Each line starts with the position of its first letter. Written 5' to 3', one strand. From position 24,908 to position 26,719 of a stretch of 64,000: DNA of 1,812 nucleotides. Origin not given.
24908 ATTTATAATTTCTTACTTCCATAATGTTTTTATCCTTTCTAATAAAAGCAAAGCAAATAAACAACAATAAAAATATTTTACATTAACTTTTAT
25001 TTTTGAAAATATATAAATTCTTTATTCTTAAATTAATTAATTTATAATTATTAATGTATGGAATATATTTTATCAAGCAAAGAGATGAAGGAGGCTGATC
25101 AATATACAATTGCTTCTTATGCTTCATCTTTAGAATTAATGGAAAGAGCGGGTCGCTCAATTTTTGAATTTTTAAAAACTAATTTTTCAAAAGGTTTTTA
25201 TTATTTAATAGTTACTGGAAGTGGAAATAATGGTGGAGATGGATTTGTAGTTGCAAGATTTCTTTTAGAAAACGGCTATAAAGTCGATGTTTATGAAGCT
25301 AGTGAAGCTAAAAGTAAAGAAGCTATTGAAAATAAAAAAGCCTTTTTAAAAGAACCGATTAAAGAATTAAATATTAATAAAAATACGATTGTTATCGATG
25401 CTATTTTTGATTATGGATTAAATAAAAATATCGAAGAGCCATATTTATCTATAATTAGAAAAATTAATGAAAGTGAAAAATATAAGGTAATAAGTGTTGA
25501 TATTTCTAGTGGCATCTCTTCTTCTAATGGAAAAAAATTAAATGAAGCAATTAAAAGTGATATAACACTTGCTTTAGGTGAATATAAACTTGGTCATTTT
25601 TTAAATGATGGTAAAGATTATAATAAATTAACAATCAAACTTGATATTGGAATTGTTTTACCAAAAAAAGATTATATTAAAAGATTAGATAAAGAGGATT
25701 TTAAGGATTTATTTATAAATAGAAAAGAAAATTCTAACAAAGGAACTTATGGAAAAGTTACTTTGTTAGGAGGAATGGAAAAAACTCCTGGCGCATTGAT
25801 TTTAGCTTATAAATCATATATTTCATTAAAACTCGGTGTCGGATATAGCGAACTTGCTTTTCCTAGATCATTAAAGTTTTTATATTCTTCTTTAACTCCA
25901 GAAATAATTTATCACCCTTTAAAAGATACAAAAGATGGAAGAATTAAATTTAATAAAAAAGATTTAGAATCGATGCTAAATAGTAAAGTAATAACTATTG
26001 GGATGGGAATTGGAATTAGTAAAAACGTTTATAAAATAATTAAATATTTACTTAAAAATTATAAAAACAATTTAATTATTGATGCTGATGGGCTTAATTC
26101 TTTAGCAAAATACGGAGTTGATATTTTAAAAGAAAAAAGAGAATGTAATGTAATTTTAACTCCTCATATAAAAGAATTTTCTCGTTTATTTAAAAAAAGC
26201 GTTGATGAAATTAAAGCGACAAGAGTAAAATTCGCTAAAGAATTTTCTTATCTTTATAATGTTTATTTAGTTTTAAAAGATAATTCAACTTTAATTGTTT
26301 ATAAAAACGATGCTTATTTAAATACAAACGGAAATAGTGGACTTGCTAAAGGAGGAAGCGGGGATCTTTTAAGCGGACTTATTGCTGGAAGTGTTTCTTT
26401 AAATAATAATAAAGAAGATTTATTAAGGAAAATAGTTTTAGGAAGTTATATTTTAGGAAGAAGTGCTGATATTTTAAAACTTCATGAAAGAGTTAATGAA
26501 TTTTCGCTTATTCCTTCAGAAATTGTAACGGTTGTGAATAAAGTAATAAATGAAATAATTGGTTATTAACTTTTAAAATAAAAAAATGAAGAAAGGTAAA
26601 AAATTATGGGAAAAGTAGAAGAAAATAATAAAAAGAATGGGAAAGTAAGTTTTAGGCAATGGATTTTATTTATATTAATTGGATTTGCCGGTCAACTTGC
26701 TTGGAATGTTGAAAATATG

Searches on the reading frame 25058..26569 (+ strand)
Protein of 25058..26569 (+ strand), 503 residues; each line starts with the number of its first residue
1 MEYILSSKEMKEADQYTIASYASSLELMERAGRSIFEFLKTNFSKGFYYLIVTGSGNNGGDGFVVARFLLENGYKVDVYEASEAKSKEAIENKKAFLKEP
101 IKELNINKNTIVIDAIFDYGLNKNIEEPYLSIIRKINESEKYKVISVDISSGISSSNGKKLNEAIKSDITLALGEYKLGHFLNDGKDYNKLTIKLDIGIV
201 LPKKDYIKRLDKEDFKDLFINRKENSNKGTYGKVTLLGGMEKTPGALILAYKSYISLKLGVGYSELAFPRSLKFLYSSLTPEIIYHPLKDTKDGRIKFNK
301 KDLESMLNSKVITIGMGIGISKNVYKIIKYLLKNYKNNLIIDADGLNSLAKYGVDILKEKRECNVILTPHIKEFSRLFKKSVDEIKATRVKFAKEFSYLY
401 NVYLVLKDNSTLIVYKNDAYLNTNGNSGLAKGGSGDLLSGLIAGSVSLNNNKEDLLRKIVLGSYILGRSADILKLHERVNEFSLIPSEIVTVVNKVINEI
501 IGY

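Call 82: search_protein_families(library=pfam, proteins=[window:25058-26569:+], max_evalue=0.00001)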
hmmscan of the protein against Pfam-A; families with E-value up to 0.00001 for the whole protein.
window:25058-26569:+ (503 aa): 2 families
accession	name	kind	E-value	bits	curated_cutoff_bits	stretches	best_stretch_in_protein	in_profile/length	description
PF01256.23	Carb_kinase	-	5.8e-41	141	27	1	234-476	1-226/242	NAD(P)H-hydrate dehydratase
PF03853.21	YjeF_N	-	1.2e-36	126.6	24.9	1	25-179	2-169/169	YjeF-related protein N-terminus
